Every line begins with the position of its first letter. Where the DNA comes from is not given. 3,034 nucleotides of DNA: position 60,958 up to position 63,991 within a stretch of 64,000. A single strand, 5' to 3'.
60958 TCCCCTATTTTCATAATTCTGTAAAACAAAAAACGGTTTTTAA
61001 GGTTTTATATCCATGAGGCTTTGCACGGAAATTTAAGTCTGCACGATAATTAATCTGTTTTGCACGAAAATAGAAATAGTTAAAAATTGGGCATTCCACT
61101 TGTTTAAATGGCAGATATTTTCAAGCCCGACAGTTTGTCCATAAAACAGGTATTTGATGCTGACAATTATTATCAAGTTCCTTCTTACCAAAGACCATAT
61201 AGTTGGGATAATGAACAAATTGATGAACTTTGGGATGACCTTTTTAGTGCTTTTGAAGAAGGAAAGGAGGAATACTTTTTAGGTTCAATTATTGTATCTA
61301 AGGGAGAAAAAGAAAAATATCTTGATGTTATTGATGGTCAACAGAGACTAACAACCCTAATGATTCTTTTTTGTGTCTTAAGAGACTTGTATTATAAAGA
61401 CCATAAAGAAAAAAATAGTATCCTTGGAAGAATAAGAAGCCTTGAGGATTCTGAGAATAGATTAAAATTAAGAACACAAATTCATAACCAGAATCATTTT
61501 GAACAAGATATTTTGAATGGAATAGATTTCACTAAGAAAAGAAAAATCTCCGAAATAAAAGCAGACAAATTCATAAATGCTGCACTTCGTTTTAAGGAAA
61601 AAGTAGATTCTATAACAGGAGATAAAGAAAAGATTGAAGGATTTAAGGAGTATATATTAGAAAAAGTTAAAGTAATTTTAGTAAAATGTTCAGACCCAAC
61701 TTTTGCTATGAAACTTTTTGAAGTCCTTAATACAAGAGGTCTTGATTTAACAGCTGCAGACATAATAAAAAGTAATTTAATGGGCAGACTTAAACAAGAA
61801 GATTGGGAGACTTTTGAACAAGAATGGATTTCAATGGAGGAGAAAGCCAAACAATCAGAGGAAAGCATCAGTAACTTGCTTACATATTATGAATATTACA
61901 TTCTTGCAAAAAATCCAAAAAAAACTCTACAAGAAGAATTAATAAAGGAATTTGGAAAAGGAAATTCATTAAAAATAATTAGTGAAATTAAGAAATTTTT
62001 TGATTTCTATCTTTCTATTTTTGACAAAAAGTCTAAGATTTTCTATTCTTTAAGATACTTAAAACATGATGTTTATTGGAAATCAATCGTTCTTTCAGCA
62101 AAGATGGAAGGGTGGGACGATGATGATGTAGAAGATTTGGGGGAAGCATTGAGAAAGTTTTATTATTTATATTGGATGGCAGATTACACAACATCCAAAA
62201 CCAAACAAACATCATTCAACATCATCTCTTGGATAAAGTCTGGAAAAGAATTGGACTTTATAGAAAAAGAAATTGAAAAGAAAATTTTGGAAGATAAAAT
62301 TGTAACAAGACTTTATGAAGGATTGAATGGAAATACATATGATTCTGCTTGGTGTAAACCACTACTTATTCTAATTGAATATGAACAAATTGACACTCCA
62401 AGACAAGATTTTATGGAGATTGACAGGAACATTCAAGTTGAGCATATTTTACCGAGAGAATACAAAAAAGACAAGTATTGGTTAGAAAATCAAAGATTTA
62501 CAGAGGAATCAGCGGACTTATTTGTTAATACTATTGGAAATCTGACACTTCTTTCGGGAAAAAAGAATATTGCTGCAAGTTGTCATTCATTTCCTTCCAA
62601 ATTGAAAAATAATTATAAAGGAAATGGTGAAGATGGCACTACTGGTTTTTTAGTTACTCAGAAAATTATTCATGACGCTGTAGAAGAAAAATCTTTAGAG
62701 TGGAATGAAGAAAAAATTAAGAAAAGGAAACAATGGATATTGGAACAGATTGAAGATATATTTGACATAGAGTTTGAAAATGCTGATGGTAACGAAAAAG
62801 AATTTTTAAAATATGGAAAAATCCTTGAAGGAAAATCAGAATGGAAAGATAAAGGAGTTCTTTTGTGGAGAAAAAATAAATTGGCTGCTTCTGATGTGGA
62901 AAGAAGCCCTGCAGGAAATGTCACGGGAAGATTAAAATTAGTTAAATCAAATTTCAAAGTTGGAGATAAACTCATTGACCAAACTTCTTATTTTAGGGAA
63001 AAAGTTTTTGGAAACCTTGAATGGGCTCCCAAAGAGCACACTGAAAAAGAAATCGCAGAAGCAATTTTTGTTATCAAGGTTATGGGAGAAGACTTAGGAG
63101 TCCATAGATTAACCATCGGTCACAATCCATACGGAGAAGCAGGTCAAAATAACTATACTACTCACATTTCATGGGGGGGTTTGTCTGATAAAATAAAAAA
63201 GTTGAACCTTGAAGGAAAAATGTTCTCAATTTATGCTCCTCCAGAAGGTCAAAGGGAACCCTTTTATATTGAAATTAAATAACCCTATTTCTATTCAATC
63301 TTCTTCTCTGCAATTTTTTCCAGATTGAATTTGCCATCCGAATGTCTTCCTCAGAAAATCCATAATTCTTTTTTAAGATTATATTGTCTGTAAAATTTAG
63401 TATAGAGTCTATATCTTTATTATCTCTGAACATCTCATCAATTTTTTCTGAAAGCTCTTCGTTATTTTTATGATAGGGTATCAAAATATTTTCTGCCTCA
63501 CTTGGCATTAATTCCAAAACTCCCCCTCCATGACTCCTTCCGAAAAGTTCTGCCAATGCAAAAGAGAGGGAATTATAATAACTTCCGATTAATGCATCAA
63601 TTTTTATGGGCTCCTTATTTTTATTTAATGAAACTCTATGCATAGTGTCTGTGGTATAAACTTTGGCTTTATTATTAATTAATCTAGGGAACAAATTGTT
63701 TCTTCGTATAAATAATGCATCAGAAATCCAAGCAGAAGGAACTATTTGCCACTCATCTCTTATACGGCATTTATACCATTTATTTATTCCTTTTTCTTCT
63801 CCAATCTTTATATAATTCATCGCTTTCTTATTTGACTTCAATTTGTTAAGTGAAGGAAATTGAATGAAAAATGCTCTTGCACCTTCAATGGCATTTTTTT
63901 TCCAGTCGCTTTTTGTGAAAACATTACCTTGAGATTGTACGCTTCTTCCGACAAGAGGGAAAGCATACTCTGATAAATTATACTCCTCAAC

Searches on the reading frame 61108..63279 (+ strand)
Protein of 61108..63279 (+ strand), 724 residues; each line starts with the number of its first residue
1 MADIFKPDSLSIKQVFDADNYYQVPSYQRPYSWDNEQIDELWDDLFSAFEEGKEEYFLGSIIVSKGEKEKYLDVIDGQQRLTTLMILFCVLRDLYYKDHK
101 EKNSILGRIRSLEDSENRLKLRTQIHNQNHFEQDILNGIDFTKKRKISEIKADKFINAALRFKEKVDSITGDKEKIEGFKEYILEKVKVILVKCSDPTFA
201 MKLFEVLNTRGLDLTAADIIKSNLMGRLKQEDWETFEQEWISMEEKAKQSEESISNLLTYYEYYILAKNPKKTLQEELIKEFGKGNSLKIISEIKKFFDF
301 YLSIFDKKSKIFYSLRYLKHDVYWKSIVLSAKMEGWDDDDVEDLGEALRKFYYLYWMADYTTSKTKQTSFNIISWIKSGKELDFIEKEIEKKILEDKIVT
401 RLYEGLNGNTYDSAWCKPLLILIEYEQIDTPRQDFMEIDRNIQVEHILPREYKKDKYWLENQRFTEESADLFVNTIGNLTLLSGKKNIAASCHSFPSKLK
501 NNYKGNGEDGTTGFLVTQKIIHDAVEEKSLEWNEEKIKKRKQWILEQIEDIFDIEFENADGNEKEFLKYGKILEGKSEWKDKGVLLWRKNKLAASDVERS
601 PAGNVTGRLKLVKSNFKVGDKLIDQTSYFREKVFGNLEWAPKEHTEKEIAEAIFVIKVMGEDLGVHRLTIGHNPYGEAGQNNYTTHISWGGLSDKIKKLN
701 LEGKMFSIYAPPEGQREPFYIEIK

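Call 3: search_protein_families(library=pfam, proteins=[window:61108-63279:+], max_evalue=1)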
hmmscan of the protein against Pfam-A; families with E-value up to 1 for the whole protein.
window:61108-63279:+ (724 aa): 4 families
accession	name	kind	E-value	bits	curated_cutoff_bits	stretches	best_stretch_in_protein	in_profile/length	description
PF03235.19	GmrSD_N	-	3.8e-39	135.3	33.2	1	12-224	1-198/199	GmrSD restriction endonuclease, N-terminal domain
PF07510.16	GmrSD_C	-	1.9e-17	63.9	23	1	406-546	11-137/138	GmrSD restriction endonucleases, C-terminal domain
PF11646.13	DUF3258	-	0.0066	17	25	1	216-269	14-66/116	Protein of unknown function DUF3258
PF17979.7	zf-CRD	-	0.35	11.5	26.3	0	94-153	51-108/158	Cysteine rich domain with multizinc binding regions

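Call 4: search_protein_families(library=padloc, proteins=[window:61108-63279:+], max_evalue=1)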
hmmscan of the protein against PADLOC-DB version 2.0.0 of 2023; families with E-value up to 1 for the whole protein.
window:61108-63279:+ (724 aa): 36 families (the best 25 are shown)
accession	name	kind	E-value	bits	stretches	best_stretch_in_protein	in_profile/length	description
PDLC04155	HEC-06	-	8.6e-61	204.1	1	6-546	6-552/562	-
PDLC04157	HEC-06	-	7.3e-57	191.2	1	10-543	12-546/558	-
PDLC02690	Orf5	-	2.1e-53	180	1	18-552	6-529/531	Orf5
PDLC04154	HEC-06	-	3.6e-49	165.9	1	4-555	6-567/569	-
PDLC02700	Orf5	-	5.3e-45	152.2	1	13-543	4-546/555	Orf5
PDLC02686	Orf5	-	2.8e-44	149.6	2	11-297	9-310/566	Orf5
PDLC02695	Orf5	-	5.3e-41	138.7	2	5-284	3-313/601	Orf5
PDLC02693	Orf5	-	2e-40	137.3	1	15-548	2-538/543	Orf5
PDLC02687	Orf5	-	6.7e-38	128.7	1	7-505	3-523/543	Orf5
PDLC02701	Orf5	-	1.1e-35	121.3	2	6-281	4-306/596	Orf5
PDLC02691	Orf5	-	5.5e-35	119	1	6-547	4-574/579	Orf5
PDLC02692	Orf5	-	1.4e-28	98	2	21-227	7-216/558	Orf5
PDLC02792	SspE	-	2.4e-27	93.6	3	3-118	4-131/771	SspE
PDLC02694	Orf5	-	4.2e-26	89.8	1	11-544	7-565/574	Orf5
PDLC02699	Orf5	-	2.8e-24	83.7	1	22-287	1-282/530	Orf5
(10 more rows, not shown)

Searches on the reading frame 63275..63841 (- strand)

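Call 3: search_protein_families(library=pfam, proteins=[window:63275-63841:-], max_evalue=1)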
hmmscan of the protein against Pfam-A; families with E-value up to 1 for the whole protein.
window:63275-63841:- (188 aa): 2 families
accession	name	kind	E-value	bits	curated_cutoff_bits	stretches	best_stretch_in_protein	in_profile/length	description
PF22837.1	M_Eco57I_C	-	3.4e-26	92.7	27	1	5-167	110-266/283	Type II methyltransferase M.Eco57I, C-terminal domain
PF13720.11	Acetyltransf_11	-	0.14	13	24.5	0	158-185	24-51/82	Udp N-acetylglucosamine O-acyltransferase; Domain 2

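Call 4: search_protein_families(library=padloc, proteins=[window:63275-63841:-], max_evalue=1)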
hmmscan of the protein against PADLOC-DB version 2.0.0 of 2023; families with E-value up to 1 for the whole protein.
window:63275-63841:- (188 aa): 3 families
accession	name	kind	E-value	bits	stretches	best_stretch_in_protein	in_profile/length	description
PDLC03267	MTase_II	-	1.5e-64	216.8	1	3-184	360-538/539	Type II methyltransferase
PDLC03301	MTase_II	-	3.4e-20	70.1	1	5-126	418-539/604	Type II methyltransferase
PDLC03331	MTase_II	-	0.0014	15.4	1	3-158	368-533/541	Type II methyltransferase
